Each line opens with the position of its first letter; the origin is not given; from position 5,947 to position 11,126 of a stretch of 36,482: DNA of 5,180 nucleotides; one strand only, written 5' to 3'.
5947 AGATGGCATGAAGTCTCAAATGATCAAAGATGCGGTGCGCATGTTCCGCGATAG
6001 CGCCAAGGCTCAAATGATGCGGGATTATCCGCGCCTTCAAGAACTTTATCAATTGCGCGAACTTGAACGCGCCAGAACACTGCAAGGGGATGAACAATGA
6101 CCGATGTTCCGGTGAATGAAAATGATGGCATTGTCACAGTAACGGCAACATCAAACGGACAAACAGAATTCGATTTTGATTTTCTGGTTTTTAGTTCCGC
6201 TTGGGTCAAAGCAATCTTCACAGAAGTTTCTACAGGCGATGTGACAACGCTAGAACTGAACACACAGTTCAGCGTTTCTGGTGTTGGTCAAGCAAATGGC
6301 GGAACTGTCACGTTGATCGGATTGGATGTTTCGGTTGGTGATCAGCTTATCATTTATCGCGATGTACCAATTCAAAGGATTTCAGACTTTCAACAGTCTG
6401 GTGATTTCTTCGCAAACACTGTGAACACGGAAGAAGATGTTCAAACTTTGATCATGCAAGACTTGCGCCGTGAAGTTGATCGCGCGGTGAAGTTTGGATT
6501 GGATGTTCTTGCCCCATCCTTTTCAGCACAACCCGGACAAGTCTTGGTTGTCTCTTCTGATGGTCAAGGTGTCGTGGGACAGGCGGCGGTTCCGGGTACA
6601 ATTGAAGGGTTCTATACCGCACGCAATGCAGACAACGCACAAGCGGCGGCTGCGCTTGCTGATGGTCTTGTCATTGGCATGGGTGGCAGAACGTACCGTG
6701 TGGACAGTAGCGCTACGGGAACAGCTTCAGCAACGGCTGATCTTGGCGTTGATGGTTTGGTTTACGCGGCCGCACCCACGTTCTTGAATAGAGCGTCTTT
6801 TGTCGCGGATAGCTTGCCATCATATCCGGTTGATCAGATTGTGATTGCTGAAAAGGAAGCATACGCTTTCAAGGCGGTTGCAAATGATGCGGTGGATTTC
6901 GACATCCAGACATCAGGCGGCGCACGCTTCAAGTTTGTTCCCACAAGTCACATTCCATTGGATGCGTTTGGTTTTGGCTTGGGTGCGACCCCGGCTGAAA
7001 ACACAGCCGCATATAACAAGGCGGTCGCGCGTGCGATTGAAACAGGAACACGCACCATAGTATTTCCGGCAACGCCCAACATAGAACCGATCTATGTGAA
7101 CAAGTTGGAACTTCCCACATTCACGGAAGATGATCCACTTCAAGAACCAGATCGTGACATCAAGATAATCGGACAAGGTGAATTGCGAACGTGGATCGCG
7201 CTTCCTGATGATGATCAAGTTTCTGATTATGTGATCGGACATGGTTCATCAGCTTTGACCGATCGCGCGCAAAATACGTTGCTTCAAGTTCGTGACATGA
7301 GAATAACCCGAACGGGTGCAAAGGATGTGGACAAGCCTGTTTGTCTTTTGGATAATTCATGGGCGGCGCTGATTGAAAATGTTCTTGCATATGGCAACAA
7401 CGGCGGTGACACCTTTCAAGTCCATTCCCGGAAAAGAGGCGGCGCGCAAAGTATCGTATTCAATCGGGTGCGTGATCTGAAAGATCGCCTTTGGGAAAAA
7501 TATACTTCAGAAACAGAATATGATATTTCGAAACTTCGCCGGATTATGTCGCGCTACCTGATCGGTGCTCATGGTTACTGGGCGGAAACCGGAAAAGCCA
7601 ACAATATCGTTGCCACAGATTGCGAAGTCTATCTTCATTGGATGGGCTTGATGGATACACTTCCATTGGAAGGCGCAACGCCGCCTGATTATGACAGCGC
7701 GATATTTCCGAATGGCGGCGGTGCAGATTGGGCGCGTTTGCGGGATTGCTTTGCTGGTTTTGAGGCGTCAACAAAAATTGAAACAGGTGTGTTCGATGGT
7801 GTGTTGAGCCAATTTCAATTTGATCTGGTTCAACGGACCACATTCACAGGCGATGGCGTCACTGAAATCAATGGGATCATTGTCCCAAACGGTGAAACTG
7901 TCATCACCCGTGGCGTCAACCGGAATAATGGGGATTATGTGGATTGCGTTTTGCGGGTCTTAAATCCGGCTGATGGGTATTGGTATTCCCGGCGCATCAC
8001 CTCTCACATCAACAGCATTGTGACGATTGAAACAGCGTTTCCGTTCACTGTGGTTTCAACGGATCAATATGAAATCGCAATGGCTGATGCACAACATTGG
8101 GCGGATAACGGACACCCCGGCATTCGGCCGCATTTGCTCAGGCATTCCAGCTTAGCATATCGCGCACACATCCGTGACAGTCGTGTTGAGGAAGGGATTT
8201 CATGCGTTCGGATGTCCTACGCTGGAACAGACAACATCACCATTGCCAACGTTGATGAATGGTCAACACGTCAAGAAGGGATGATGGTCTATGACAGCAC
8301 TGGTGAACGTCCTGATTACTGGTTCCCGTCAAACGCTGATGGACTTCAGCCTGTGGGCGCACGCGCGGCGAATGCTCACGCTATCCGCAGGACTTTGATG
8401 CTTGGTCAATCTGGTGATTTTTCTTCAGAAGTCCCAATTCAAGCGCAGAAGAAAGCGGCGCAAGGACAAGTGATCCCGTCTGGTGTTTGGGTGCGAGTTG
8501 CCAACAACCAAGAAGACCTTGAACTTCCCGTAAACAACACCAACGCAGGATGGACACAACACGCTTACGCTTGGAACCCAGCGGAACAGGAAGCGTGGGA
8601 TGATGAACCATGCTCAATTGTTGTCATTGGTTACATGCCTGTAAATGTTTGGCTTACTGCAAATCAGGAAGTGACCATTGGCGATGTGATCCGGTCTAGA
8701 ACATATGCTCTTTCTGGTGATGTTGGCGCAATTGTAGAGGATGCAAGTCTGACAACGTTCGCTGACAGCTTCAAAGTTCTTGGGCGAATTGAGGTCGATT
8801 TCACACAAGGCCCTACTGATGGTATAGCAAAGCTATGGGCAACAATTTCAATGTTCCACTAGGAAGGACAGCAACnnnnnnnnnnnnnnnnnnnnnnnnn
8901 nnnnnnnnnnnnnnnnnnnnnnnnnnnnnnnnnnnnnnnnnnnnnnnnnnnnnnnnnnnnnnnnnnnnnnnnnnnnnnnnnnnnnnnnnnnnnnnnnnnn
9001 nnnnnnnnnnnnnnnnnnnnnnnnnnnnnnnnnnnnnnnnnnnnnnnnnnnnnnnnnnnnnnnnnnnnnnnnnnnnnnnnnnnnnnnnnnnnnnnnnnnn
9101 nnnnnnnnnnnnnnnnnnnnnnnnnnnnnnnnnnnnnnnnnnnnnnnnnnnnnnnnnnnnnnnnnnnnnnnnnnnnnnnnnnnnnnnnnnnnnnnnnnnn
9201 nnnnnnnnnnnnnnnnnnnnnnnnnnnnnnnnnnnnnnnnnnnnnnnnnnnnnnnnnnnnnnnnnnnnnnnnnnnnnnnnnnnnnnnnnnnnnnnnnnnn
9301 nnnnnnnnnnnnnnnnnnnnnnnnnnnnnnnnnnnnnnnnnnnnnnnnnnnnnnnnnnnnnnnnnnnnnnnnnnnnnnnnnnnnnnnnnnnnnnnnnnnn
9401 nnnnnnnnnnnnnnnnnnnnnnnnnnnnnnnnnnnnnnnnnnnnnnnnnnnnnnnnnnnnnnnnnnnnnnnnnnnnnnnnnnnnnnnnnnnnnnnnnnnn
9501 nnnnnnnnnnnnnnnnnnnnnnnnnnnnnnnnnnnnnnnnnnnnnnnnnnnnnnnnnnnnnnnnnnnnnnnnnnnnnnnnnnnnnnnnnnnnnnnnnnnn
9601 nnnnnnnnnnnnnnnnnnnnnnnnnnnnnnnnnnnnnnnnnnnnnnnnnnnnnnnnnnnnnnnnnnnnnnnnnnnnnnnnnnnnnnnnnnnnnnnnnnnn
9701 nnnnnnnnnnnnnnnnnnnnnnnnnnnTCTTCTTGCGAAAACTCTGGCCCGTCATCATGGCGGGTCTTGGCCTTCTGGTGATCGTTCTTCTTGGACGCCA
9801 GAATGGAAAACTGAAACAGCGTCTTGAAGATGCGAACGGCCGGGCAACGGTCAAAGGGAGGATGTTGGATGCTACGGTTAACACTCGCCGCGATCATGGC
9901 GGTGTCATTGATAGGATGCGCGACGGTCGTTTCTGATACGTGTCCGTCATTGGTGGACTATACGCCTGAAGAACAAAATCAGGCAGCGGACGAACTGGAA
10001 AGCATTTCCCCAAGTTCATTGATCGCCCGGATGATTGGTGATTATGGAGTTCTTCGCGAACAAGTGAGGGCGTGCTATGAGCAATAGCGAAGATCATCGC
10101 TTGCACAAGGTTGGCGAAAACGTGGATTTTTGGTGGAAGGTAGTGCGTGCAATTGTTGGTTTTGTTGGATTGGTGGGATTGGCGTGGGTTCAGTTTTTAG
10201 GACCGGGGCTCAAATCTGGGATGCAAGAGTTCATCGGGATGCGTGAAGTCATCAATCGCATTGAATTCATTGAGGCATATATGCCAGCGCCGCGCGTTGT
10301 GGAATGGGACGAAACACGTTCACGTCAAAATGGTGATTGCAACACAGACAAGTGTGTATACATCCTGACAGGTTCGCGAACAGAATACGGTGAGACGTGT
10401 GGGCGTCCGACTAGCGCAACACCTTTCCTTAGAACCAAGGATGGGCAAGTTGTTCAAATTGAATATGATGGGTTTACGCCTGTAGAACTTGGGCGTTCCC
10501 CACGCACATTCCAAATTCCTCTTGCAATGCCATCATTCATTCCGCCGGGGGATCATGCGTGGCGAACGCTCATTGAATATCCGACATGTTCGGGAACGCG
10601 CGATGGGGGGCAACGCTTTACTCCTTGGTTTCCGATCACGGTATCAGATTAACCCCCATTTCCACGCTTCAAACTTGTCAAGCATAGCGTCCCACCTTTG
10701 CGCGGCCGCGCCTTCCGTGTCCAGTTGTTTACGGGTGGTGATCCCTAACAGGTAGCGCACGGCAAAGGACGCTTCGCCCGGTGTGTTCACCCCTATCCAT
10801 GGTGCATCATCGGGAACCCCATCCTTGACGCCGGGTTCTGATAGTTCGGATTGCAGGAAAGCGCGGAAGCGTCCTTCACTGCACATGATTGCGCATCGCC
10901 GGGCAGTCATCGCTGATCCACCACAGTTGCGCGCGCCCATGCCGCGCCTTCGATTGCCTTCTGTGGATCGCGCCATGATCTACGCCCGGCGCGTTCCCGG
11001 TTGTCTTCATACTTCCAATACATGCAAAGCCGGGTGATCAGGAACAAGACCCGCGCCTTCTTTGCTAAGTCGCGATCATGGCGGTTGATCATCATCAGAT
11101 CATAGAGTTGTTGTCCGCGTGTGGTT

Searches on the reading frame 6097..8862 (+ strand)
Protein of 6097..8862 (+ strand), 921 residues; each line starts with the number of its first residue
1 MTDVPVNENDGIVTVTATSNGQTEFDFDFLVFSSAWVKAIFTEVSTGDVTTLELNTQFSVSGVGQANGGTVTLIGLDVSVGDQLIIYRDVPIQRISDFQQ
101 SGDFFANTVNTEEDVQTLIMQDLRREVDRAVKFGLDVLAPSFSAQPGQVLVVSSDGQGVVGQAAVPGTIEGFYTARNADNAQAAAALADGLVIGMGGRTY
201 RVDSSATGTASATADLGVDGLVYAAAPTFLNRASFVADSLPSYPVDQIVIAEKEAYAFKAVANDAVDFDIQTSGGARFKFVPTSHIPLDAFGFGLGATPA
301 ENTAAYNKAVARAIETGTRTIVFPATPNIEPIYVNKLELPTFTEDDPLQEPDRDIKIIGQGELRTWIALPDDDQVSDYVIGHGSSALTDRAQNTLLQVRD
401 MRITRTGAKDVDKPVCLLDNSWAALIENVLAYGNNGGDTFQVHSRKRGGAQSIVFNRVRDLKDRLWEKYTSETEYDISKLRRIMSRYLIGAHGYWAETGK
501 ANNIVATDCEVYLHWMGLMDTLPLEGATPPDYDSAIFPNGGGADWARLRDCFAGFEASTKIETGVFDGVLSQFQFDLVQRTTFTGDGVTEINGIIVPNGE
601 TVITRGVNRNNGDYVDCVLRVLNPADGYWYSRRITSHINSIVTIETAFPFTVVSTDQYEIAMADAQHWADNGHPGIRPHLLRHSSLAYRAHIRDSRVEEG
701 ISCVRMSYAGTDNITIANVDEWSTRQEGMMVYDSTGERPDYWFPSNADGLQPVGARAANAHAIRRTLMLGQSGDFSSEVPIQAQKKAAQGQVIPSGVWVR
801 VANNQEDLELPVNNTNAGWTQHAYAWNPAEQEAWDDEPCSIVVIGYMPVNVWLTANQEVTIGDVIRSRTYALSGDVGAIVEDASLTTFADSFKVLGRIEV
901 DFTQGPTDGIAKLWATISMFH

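Call 90: search_protein_families(library=phrogs, proteins=[window:6097-8862:+], max_evalue=0.001)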
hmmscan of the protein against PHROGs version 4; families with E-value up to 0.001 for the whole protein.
window:6097-8862:+ (921 aa): 12 families
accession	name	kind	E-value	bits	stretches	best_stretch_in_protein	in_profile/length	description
phrog_1640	-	tail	6.2e-12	46.4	1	18-110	13-104/765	tail protein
phrog_28871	-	unknown function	8e-12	44.8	1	22-122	18-109/946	-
phrog_30017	-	unknown function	1.5e-10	40.7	1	19-131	14-124/1025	-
phrog_6518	-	tail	1.6e-09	37.4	1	14-127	7-115/793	tail fiber protein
phrog_13893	-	tail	1.7e-07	31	1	20-132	15-126/648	tail protein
phrog_8649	-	unknown function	1.8e-07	31.2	1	18-127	13-121/743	-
phrog_32960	-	unknown function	3.3e-07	30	1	18-122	13-116/762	-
phrog_17220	-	unknown function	4.1e-07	29.6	1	18-144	13-132/868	-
phrog_38237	-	unknown function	1.1e-06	28.3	1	18-130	13-124/697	-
phrog_5510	-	tail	1.7e-06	27.7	1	18-122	13-116/789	tail fiber protein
phrog_36601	-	tail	4.5e-06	26.1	1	18-131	27-139/1084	tail fiber protein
phrog_5662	-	tail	0.00034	20.1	1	18-129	13-123/729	tail fiber protein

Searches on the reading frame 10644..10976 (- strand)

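Call 90: search_protein_families(library=phrogs, proteins=[window:10644-10976:-], max_evalue=0.001)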
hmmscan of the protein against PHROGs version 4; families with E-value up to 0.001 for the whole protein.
window:10644-10976:- (110 aa): 2 families
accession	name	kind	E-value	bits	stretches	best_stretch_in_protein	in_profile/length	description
phrog_10379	-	unknown function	5.7e-14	53.3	1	24-106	105-174/177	-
phrog_5358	-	unknown function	5.3e-12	46.7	1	24-106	4-72/77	-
